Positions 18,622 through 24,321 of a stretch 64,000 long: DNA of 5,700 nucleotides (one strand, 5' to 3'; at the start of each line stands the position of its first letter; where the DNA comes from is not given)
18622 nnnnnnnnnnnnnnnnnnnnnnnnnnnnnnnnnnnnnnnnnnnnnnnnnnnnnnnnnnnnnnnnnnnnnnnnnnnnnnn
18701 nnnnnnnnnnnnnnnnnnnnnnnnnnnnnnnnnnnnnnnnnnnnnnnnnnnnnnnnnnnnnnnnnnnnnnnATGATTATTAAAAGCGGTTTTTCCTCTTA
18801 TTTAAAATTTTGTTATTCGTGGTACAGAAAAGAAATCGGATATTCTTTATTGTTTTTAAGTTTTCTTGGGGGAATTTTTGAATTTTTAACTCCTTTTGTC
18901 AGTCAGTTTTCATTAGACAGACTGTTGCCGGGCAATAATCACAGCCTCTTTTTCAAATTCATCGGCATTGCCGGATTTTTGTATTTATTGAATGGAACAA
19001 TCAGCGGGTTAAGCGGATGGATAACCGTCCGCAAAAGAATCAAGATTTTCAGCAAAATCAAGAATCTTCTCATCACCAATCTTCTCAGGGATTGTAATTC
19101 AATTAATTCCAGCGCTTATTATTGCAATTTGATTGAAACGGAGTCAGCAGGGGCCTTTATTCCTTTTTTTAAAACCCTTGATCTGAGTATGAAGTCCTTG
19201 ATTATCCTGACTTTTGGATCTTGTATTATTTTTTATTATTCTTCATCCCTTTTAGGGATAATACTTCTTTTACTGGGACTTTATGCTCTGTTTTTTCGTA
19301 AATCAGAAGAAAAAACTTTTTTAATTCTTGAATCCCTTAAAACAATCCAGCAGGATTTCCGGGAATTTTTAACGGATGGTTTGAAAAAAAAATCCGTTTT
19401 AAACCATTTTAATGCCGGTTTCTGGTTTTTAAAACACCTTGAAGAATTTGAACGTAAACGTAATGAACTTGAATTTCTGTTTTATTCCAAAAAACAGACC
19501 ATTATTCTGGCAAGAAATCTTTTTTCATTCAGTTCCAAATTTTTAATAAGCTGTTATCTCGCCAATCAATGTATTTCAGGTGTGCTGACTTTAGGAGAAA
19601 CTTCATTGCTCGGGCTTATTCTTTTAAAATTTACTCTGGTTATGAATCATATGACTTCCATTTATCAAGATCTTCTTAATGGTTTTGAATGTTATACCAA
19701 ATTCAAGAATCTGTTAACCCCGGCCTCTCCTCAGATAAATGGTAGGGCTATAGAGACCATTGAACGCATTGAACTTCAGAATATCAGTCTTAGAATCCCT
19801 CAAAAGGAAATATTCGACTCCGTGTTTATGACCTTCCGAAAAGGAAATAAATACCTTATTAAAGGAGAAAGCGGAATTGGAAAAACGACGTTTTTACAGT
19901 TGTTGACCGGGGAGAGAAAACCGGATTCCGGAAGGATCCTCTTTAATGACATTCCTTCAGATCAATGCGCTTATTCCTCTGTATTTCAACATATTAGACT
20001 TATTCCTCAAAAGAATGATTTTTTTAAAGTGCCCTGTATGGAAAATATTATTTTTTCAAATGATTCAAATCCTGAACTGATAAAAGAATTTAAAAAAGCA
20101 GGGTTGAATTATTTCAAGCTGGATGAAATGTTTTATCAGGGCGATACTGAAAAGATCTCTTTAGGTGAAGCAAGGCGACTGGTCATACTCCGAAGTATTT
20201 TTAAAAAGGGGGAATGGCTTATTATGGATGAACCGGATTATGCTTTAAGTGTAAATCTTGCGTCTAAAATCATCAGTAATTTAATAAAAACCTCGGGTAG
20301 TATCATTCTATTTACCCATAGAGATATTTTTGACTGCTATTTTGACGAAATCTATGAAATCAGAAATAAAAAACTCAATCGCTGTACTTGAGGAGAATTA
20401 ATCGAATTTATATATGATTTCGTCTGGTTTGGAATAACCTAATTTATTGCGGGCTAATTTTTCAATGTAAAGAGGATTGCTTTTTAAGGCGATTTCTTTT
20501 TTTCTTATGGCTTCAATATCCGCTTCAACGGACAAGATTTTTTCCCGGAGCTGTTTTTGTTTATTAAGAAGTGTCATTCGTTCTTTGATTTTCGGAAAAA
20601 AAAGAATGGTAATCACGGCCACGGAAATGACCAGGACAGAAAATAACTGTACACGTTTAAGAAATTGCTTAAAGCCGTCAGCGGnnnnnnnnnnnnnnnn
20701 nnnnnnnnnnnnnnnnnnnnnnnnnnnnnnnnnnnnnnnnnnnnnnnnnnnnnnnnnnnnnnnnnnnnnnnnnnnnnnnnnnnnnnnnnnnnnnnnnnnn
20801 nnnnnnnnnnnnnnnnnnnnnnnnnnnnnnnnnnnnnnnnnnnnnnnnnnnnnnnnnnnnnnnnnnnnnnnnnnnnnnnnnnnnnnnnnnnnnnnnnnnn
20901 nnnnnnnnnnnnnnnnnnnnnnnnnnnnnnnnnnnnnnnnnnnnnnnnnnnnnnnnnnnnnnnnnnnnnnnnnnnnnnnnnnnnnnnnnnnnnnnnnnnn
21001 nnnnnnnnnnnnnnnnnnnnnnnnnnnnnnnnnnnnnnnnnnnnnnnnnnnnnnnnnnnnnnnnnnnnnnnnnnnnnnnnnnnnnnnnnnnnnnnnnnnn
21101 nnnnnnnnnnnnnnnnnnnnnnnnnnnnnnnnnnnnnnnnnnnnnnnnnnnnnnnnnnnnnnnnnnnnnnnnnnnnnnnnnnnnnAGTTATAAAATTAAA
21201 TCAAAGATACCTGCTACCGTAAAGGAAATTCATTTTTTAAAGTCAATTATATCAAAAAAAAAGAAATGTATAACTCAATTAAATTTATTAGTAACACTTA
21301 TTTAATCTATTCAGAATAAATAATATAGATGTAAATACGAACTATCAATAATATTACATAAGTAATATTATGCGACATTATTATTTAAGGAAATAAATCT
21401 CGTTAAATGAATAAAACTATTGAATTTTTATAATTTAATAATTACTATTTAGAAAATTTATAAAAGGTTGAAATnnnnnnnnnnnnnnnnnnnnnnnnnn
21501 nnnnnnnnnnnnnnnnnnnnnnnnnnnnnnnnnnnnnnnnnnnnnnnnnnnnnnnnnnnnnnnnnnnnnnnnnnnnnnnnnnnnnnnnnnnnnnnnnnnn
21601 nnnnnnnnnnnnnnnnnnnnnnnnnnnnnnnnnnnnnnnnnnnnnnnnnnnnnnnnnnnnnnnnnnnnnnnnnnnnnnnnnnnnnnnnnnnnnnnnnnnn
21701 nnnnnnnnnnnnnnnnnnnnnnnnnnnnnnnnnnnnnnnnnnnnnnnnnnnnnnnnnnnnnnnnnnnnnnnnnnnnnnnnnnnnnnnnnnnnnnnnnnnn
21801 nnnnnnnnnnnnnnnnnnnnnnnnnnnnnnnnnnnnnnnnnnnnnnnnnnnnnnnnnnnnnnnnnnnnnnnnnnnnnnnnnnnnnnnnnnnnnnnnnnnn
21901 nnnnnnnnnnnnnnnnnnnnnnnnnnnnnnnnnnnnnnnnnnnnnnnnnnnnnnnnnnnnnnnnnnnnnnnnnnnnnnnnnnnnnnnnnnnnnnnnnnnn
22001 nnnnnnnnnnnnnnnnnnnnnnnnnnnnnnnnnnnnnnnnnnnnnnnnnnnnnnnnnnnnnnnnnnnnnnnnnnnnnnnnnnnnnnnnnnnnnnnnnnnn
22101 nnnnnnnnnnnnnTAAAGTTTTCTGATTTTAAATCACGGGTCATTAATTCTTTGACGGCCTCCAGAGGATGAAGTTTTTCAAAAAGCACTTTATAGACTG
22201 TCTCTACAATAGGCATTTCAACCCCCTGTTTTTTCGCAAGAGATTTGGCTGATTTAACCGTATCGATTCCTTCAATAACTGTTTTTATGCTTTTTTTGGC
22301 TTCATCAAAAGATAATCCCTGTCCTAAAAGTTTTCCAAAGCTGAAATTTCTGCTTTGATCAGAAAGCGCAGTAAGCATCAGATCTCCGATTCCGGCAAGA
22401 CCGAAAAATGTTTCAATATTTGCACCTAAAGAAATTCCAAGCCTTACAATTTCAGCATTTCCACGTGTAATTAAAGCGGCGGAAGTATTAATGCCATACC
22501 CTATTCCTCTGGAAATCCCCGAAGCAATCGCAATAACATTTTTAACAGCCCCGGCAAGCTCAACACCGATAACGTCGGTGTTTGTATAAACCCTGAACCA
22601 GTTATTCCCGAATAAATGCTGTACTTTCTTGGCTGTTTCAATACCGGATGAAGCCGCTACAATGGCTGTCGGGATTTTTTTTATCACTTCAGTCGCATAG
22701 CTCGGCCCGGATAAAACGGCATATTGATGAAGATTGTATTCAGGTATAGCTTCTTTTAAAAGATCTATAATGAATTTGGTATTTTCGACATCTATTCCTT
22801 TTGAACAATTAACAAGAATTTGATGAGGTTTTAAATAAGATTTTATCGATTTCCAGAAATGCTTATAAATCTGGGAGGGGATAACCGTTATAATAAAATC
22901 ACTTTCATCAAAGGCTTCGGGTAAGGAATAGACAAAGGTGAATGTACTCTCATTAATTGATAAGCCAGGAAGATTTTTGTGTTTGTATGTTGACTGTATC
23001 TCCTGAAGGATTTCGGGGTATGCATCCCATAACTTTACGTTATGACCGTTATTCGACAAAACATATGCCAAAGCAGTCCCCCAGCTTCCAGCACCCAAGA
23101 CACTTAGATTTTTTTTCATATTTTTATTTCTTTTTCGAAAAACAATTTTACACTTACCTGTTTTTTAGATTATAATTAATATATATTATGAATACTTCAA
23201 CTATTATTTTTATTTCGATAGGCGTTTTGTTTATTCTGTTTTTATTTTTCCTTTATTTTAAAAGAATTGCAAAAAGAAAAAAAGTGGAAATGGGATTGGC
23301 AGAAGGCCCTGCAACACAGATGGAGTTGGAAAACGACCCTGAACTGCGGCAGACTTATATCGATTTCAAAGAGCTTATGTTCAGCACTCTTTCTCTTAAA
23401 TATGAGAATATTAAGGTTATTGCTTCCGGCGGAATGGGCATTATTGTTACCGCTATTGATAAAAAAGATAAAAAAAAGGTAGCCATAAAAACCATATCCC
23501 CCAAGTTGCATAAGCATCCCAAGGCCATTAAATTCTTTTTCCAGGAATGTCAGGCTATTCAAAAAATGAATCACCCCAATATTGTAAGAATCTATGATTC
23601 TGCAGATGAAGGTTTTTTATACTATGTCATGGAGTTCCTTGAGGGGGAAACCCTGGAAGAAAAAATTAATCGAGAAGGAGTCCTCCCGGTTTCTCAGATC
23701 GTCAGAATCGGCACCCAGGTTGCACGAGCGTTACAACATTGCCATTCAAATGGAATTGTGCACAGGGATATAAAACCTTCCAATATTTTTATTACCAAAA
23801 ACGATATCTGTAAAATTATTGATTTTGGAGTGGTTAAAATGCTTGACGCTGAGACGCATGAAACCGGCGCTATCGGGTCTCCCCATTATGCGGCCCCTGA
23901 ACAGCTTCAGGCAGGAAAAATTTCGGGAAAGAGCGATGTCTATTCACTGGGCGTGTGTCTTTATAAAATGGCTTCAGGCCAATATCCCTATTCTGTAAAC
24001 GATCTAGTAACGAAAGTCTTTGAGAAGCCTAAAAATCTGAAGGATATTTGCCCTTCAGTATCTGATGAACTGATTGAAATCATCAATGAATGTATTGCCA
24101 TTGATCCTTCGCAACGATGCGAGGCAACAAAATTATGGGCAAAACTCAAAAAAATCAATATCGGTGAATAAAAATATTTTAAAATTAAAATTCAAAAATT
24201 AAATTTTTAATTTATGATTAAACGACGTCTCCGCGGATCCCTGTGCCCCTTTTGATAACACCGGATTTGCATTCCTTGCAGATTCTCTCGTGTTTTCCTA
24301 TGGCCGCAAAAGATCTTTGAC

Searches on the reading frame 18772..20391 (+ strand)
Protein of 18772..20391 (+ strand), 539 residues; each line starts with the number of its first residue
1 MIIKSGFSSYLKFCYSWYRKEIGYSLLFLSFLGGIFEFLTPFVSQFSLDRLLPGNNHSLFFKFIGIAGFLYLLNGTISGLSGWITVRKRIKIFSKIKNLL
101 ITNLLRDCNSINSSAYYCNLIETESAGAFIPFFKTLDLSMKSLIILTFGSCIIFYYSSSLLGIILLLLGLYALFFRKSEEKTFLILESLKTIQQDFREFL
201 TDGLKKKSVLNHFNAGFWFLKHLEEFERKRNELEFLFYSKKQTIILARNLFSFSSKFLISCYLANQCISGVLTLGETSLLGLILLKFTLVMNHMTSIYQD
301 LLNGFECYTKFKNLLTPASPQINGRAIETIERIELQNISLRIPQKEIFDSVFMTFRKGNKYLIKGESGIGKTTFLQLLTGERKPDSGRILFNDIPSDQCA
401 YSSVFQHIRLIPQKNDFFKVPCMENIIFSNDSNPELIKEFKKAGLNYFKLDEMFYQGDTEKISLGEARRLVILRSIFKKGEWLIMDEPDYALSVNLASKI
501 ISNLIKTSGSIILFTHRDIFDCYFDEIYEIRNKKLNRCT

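Call 20: search_protein_families(library=pfam, proteins=[window:18772-20391:+], max_evalue=0.0001)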
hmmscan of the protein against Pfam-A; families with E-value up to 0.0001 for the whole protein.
window:18772-20391:+ (539 aa): 1 family
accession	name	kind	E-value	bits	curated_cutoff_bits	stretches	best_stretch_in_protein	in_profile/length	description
PF00005.33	ABC_tran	-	5.9e-20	72.7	25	1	350-488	3-135/137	ABC transporter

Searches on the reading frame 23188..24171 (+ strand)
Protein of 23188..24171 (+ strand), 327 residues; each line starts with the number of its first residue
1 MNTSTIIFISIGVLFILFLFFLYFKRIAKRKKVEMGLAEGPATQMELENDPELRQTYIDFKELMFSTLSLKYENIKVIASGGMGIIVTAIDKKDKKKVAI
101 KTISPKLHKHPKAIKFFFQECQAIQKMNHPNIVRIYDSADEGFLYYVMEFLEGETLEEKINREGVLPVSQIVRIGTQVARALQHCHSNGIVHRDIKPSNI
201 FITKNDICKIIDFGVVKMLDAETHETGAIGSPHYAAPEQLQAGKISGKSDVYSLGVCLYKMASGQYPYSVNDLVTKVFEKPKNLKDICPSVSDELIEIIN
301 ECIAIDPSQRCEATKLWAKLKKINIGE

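Call 20: search_protein_families(library=pfam, proteins=[window:23188-24171:+], max_evalue=0.0001)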
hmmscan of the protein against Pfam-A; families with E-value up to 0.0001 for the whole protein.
window:23188-24171:+ (327 aa): 4 families
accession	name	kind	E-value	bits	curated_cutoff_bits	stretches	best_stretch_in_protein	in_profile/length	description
PF00069.31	Pkinase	-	3.5e-60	204.1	31.7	1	72-317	1-258/263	Protein kinase domain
PF07714.23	PK_Tyr_Ser-Thr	-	1.4e-43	149.5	23.1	1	75-319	4-257/258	Protein tyrosine and serine/threonine kinase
PF01636.29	APH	-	4.3e-08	33.6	23.2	0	109-187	32-109/239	Phosphotransferase enzyme family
PF03109.22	ABC1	-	4.5e-08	33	22.9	1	124-224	127-222/244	ABC1 atypical kinase-like domain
